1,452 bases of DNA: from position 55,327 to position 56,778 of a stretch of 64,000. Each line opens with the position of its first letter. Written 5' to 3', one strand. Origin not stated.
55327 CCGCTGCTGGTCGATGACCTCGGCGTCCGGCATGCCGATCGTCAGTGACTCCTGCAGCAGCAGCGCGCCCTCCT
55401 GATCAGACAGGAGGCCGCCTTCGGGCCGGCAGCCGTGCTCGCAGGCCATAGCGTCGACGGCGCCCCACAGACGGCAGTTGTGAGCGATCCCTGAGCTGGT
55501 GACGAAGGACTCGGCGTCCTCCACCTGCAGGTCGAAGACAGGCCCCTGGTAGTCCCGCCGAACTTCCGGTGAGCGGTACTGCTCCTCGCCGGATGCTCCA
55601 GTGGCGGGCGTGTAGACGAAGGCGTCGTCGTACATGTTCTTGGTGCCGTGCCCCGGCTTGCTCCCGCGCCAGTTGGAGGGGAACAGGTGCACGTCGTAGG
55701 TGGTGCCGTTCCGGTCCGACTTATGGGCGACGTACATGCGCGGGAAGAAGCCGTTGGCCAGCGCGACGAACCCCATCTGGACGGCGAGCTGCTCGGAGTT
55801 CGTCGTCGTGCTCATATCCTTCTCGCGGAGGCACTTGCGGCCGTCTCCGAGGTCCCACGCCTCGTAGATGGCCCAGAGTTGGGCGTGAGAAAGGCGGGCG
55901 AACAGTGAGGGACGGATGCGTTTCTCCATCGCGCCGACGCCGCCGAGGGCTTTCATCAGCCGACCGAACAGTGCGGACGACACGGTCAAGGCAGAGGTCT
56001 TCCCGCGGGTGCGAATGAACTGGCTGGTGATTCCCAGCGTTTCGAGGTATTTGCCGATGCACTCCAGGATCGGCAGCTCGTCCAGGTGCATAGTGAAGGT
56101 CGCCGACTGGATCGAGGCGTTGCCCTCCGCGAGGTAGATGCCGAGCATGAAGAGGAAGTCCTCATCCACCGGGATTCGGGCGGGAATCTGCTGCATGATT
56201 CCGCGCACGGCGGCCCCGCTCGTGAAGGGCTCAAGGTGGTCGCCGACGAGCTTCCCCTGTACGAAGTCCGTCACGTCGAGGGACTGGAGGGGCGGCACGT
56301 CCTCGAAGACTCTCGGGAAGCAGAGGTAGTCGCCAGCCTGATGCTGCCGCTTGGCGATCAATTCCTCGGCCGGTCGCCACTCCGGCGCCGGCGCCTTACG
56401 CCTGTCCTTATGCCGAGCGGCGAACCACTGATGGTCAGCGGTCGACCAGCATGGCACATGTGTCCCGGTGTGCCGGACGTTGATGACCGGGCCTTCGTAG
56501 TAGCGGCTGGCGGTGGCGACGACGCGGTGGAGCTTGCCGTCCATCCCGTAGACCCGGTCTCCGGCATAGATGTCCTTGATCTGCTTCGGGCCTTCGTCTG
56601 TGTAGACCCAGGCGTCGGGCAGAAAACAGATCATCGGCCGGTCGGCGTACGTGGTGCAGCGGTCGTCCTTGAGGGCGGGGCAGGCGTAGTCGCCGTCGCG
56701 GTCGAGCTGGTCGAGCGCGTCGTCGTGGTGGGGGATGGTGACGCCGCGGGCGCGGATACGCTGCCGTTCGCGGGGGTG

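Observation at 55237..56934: Intein with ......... homing endonuclease inserted in a small Cys-cluster protein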

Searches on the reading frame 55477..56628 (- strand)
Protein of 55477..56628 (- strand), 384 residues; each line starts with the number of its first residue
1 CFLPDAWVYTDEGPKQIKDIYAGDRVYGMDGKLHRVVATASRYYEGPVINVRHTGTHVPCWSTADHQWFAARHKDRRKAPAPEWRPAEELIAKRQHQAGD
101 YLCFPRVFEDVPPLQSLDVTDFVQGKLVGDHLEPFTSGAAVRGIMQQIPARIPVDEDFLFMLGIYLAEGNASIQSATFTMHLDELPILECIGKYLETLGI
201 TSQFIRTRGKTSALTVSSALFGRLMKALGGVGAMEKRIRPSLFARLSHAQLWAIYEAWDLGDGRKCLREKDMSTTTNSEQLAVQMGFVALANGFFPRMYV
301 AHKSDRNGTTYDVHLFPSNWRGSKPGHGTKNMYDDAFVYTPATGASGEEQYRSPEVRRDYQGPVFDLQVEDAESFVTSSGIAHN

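Call 14: find_homologous_proteins(query=window:55477-56628:-, max_evalue=0.001)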
Query seq(384 aa) (384 aa): 22 proteins with E <= 0.001 among 2392 candidates.
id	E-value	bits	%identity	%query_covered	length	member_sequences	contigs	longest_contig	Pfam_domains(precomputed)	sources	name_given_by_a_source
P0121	1.4e-265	898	100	100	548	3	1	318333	-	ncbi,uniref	ncbi:YkgJ family cysteine cluster protein [Nonomuraea maritima]|uniref:YkgJ family cysteine cluster 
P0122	1.6e-182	625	70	100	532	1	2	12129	PF14528.12,PF13403.12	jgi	jgi:hypothetical protein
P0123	4.0e-179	614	68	100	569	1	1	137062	PF13403.12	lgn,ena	-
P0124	2.2e-163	562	67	100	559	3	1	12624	-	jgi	jgi:hypothetical protein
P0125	5.4e-163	561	63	100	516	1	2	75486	PF14528.12,PF13403.12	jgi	jgi:hypothetical protein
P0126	1.8e-155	536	62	100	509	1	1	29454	PF14528.12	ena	-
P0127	1.5e-140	487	57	100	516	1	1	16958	PF14528.12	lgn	-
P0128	1.3e-130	454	55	100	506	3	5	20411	PF14528.12,PF03692.21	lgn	-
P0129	2.2e-130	453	53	100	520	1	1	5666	PF14528.12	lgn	-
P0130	1.9e-127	444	54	100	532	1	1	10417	-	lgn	-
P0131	8.5e-124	432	53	100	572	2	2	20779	-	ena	-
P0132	3.1e-114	400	51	100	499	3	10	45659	PF14528.12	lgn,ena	-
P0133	7.2e-113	396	51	100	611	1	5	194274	-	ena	-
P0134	2.7e-112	394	49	100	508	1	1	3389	-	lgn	-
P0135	3.4e-105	370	48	100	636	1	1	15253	PF14528.12,PF03692.21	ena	-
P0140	8.8e-84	300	40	100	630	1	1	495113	PF14528.12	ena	-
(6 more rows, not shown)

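Call 19: find_encoding_contigs(protein=P0121, flank=3000, max_places=3)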
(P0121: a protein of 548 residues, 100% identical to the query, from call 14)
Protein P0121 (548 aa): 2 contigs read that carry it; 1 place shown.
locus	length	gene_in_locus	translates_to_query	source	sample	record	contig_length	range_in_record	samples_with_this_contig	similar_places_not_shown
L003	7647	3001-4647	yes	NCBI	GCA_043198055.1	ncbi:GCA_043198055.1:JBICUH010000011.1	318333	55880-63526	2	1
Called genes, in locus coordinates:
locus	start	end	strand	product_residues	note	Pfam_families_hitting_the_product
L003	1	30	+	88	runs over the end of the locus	-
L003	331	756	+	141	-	-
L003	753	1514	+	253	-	-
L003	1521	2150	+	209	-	PF19876:DUF6349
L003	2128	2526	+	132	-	-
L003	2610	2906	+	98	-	PF00216:Bac_DNA_binding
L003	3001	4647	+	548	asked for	-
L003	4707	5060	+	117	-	-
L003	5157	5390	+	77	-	-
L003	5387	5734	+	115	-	-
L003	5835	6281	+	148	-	-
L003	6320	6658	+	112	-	-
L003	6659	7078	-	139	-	PF00392:GntR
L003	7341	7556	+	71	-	-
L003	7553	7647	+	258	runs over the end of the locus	-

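Call 22: search_solved_structures(query=window:55477-56628:-, max_evalue=1, show_alignments=2)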
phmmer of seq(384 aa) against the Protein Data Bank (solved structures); distinct sequences matched with E-value up to 1: 4.
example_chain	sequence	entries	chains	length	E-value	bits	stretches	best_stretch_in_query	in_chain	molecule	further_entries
2cw7_A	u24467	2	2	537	0.0017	20.7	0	358-382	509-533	Endonuclease PI-PkoII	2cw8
3c0c_A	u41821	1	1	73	0.58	12.4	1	240-300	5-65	Endophilin-A2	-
6rix_A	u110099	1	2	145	0.92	11.7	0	13-69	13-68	Replicative DNA helicase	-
6riy_A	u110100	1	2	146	0.94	11.7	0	13-69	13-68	Replicative DNA helicase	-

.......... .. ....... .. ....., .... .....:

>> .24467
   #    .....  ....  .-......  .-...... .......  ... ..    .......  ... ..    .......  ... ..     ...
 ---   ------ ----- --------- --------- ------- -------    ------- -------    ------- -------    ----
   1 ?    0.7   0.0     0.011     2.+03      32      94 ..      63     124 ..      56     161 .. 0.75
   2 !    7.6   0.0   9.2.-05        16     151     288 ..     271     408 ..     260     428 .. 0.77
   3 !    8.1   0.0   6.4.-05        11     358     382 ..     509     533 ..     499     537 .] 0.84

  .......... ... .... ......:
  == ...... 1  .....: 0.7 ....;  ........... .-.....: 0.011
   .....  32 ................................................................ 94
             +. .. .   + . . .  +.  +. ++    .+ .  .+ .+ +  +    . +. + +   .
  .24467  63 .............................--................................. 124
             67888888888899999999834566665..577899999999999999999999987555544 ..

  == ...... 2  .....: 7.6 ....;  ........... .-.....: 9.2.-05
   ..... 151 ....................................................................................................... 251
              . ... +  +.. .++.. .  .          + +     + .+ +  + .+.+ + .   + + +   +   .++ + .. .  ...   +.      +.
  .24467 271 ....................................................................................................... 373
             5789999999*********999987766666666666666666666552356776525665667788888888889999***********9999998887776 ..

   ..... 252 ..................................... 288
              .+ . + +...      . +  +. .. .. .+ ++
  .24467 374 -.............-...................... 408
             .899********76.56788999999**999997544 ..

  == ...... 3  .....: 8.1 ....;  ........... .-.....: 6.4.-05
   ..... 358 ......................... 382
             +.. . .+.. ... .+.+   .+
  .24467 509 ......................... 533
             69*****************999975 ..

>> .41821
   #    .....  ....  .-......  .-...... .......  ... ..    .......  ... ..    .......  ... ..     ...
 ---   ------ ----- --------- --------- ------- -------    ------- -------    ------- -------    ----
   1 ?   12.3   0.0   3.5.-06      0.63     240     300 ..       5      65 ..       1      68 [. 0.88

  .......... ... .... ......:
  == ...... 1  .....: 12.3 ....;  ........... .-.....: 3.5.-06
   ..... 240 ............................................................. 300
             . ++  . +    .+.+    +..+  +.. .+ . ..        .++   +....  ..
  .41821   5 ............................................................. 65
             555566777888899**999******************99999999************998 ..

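Call 31: find_encoding_contigs(protein=P0140, flank=8000, max_places=2)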
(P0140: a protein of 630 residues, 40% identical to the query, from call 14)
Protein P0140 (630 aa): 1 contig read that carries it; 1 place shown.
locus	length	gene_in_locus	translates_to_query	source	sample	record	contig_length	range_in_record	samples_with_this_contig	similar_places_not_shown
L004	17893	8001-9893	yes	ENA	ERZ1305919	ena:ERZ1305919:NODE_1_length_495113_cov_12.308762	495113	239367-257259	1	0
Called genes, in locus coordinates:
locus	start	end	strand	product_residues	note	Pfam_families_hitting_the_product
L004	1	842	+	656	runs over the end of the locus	PF07733:DNA_pol3_alpha, PF17657:DNA_pol3_finger, PF14579:HHH_6 (weak)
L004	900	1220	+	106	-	-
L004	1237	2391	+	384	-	-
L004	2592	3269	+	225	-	-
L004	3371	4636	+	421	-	PF06745:ATPase (weak), PF00154:RecA_N, PF08423:Rad51 (weak)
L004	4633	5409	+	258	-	PF08275:DNAG_N (faint), PF13155:Toprim_2, PF13662:Toprim_4 (weak)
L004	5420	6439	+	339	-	-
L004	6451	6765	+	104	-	PF04232:SpoVS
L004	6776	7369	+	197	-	-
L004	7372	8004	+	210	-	-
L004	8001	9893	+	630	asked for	PF14528:LAGLIDADG_3 (faint)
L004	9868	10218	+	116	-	-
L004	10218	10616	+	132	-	-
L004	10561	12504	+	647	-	PF00580:UvrD-helicase, PF13086:AAA_11 (weak), PF13245:AAA_19, PF13604:AAA_30 (faint), PF01443:Viral_helicase1 (faint), PF13361:UvrD_C, PF13538:UvrD_C_2 (faint)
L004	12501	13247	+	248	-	PF01555:N6_N4_Mtase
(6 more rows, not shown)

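Call 32: find_encoding_contigs(protein=P0133, flank=8000, max_places=2)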
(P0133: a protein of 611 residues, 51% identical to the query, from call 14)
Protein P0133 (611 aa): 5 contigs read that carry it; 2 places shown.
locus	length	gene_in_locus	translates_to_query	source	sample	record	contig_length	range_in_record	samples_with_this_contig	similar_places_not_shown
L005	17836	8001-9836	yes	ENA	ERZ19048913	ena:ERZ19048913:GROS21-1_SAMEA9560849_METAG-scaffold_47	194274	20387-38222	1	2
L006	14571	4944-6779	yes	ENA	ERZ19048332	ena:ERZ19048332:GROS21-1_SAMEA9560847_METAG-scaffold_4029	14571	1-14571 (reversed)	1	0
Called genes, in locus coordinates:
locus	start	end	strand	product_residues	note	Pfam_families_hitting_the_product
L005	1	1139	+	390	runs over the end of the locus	PF00154:RecA_N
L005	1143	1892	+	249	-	PF08275:DNAG_N (weak), PF13155:Toprim_2, PF13662:Toprim_4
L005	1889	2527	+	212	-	-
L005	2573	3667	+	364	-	-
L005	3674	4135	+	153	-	PF04232:SpoVS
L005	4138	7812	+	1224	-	PF00149:Metallophos, PF02463:SMC_N (weak)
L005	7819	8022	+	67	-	-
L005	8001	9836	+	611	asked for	-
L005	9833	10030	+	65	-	PF08410:DUF1737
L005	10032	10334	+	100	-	-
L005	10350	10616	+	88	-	PF13192:Thioredoxin_3 (weak)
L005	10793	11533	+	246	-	-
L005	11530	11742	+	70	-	-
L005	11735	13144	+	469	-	PF14311:DUF4379, PF20173:ZnF_RZ-type (faint), PF14311:DUF4379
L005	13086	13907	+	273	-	PF04055:Radical_SAM, PF13353:Fer4_12 (faint)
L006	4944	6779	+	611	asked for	-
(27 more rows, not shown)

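Call 33: find_encoding_contigs(protein=P0123, flank=8000, max_places=2)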
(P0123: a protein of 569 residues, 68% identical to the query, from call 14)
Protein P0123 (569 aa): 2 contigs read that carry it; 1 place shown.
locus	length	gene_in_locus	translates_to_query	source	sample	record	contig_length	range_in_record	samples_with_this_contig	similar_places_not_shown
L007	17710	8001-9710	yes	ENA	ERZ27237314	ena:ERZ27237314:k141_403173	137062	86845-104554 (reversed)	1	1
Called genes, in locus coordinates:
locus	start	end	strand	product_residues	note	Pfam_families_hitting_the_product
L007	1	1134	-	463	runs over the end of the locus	PF22022:Phage_int_M (weak), PF00589:Phage_integrase (weak)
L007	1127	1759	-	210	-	PF13560:HTH_31, PF01381:HTH_3 (weak)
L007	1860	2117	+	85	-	PF12728:HTH_17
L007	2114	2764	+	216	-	PF13455:MUG113 (weak)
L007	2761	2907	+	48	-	-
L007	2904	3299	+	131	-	PF13411:MerR_1 (faint), PF00376:MerR (weak), PF12728:HTH_17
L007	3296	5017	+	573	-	PF00535:Glycos_transf_2 (faint), PF13641:Glyco_tranf_2_3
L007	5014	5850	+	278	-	PF02156:Glyco_hydro_26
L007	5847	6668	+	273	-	-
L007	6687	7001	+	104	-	-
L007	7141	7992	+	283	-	-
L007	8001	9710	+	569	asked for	PF13403:Hint_2 (weak)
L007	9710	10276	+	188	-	PF28004:PPA1309 (faint)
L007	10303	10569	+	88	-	-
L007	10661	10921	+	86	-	-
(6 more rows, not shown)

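Call 34: predict_structure(alignment_id=A2)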
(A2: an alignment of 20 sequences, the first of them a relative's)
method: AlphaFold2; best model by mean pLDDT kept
length: 548 residues; sequences in the alignment: 20
mean_pLDDT: 78.2   pTM: 0.68
mean pLDDT of the five models: 78.2, 77.6, 76.5, 75.3, 73.4
residues with pLDDT >= 90: 192; 70-90: 192; 50-70: 111; < 50: 53
segments of 3 or more residues with pLDDT < 50: 24-34, 74-84, 410-413, 431-436, 461-470, 542-548
pLDDT, mean of each block of 10 residues (from residue 1): 63 69 45 55 60 64 61 47 67 93 90 88 79 85 85 85 82 84 88 95 95 92 63 95 98 92 93 96 92 86 93 93 97 98 92 86 96 92 83 85 70 68 79 51 88 68 33 62 67 76 69 64 79 73 43
secondary structure, 60 per line:
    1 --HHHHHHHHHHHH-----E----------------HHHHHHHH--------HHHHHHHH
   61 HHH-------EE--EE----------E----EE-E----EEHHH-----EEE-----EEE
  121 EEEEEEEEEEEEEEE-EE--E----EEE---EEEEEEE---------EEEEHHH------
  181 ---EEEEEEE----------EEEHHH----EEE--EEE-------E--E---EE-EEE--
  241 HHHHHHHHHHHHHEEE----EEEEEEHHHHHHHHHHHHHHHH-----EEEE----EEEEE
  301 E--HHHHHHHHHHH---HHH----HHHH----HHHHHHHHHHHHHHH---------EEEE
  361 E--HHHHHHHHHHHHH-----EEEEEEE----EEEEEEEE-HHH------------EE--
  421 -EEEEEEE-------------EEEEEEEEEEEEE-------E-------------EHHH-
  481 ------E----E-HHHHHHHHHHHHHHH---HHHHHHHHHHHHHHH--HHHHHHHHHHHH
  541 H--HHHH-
elements in order: H3-14 H37-44 H53-63 E110-112 E118-135 E146-148 E152-158 E168-171 E184-190 E201-203 E211-213 E216-218 E236-238 H241-253 E254-256 E261-266 H267-282 E288-291 E296-301 H304-314 H325-328 H333-347 E357-361 H364-376 E382-388 E393-400 E422-428 E442-454 H494-508 H512-526 H529-541 H544-547

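Call 39: fold_search(model_id=the predicted structure, library=pdb)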
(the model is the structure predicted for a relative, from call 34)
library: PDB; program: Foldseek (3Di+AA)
matches with E <= 10: 853; with E <= 0.001: 52
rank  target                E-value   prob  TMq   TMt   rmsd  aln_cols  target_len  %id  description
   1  7qsu                  6.1e-17  1.00  0.49  0.72   5.2       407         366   15  Crystal structure of homing endonuclease-associated TliVMA intein (C1A, d333-339) (released 2022-03-30)
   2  7qss                  4.5e-15  1.00  0.48  0.60   6.5       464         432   14  Crystal structure of homing endonuclease-associated TliVMA intein (C1A) (released 2022-03-30)
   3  2cw7                  3.4e-14  1.00  0.46  0.47   8.0       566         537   15  Crystal structure of intein homing endonuclease II (released 2006-04-18)
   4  7qst                  2.7e-12  1.00  0.43  0.62   5.3       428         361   14  Crystal structure of homing endonuclease-associated PhoVMA intein (C1A) (released 2022-03-30)
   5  1vde_B                3.0e-11  1.00  0.34  0.42  10.3       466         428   11  PI-SCEI, A HOMING ENDONUCLEASE WITH PROTEIN SPLICING ACTIVITY (released 1998-04-08)
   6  1vde_A                5.5e-11  1.00  0.36  0.44  10.4       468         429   11  PI-SCEI, A HOMING ENDONUCLEASE WITH PROTEIN SPLICING ACTIVITY (released 1998-04-08)
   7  1ef0_A                5.8e-11  1.00  0.33  0.41  12.6       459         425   13  CRYSTAL STRUCTURE OF PI-SCEI MINIPRECURSOR (released 2000-06-07)
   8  1jva_B                1.9e-10  1.00  0.34  0.42  11.3       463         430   11  CRYSTAL STRUCTURE OF THE VMA1-DERIVED ENDONUCLEASE BEARING THE N AND C EXTEIN PROPEPTIDES (released 2002-08-29)
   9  1jva_A                6.5e-10  1.00  0.35  0.42  11.5       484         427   11  CRYSTAL STRUCTURE OF THE VMA1-DERIVED ENDONUCLEASE BEARING THE N AND C EXTEIN PROPEPTIDES (released 2002-08-29)
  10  1um2_B                1.7e-09  1.00  0.33  0.40  12.1       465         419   12  Crystal Structure of the Vma1-Derived Endonuclease with the Ligated Extein Segment (released 2004-09-22)
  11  1lws_A                1.8e-09  1.00  0.38  0.46   9.0       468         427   12  Crystal structure of the intein homing endonuclease PI-SceI bound to its recognition sequence (released 2002-09-27)
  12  1ef0_B                1.7e-08  1.00  0.34  0.44  13.0       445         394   11  CRYSTAL STRUCTURE OF PI-SCEI MINIPRECURSOR (released 2000-06-07)
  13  1dq3                  4.1e-08  1.00  0.39  0.46   8.1       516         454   11  CRYSTAL STRUCTURE OF AN ARCHAEAL INTEIN-ENCODED HOMING ENDONUCLEASE PI-PFUI (released 2000-07-05)
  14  1dfa                  8.0e-08  1.00  0.35  0.44   9.7       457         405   13  CRYSTAL STRUCTURE OF PI-SCEI IN C2 SPACE GROUP (released 1999-12-08)
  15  1lwt_A                8.9e-08  1.00  0.34  0.39  12.0       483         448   11  Crystal structure of the intein homing endonuclease PI-SceI bound to its substrate DNA (Ca2+ free) (released 2002-09-27)
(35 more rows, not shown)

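Call 58: find_related_loci(query=A2, collection=genome_contigs, flank=3000)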
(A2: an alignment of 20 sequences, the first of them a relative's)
Query A2 (548 aa) in genome_contigs; peptide patterns used: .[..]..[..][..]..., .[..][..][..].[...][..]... (x = any residue, [..] = any of these).
61 stretches matched a pattern; 4 encode a relative of the query (tblastn E <= 1e-3); 4 distinct loci.
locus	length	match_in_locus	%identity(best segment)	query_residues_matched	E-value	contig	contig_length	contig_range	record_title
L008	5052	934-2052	24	88-486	1e-18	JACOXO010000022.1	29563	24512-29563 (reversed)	MAG: Candidatus Gottesmanbacteria bacterium isolate NC_groundwater_155_Ag_S-0.1um_35_9 S4_GD2017_2_S1_scaffold_934, whol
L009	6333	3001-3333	31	232-343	2e-7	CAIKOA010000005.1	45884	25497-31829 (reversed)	uncultured Candidatus Micrarchaeota archaeon isolate AlinenSediments_bin-4478 genome assembly, contig: bin-4478:05/35, w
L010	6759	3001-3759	23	232-470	7e-7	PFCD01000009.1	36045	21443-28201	MAG: Candidatus Micrarchaeota archaeon CG10_big_fil_rev_8_21_14_0_10_45_29 CG10_8_21_14_0.10_scaffold_3997_c, whole geno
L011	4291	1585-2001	27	237-373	2e-6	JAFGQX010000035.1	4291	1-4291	MAG: Candidatus Micrarchaeota archaeon isolate Zod_Metabat.797 k87_5892849, whole genome shotgun sequence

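Call 59: find_related_loci(query=A2, collection=viral_contigs, flank=3000)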
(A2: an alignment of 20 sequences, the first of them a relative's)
Query A2 (548 aa) in viral_contigs; peptide patterns used: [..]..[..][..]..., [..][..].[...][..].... (x = any residue, [..] = any of these).
129 stretches matched a pattern; 61 encode a relative of the query (tblastn E <= 1e-3); 60 distinct loci.
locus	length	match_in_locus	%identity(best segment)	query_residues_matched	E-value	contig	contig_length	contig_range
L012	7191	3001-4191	45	76-478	2e-104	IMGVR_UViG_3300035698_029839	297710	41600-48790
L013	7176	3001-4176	22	76-472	7e-21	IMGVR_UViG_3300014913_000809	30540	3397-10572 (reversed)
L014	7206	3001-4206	25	76-482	8e-29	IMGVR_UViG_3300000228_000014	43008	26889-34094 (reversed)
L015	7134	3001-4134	27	85-470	2e-18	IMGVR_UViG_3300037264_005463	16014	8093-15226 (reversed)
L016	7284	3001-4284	22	85-470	2e-18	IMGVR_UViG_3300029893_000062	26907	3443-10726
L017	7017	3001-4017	24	85-470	1e-15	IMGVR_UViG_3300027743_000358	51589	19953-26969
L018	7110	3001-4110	25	86-480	2e-15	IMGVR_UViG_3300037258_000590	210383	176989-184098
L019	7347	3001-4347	25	72-480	2e-15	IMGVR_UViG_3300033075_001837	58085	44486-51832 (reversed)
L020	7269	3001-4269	26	73-470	3e-15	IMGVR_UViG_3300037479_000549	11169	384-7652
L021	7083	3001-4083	24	86-470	5e-15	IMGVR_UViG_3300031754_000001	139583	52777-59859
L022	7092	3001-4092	24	86-471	9e-15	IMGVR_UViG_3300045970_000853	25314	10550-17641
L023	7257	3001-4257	25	86-473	8e-15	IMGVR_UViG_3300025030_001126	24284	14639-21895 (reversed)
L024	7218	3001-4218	23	95-470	2e-14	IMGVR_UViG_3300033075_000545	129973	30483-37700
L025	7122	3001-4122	22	86-470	1e-13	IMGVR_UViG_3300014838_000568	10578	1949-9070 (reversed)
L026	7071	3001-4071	23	97-455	4e-13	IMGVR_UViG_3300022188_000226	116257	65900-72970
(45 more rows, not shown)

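Call 66: search_protein_representatives(protein=P0121)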
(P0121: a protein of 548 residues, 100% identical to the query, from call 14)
Query: 548 residues. Proteins with E-value up to 0.001 (for the whole library): 3888; up to 1e-10: 901; up to 1e-30: 22. The best 150 are listed.
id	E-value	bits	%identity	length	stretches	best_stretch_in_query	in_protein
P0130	7.7e-165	566.1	53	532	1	3-537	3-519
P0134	2.3e-138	478.7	47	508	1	10-501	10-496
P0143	3.3e-131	455.1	37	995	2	74-475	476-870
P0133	1.5e-125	436.4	52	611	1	67-479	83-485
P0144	1.1e-111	390.6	37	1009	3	75-476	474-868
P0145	3.0e-111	389.2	47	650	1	67-478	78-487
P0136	1.0e-102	361.0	52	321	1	88-408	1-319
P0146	3.8e-96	339.3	45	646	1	72-475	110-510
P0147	1.4e-92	327.6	45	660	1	74-476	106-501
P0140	2.7e-92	326.6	42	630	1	62-476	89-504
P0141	3.7e-89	316.2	54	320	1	218-505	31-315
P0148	9.4e-69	248.9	61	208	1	319-510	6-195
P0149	6.3e-64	232.9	39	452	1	145-474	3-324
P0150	1.1e-60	222.2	35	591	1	72-476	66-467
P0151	3.5e-55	204.1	33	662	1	67-474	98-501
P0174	5.8e-24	101.0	33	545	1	82-477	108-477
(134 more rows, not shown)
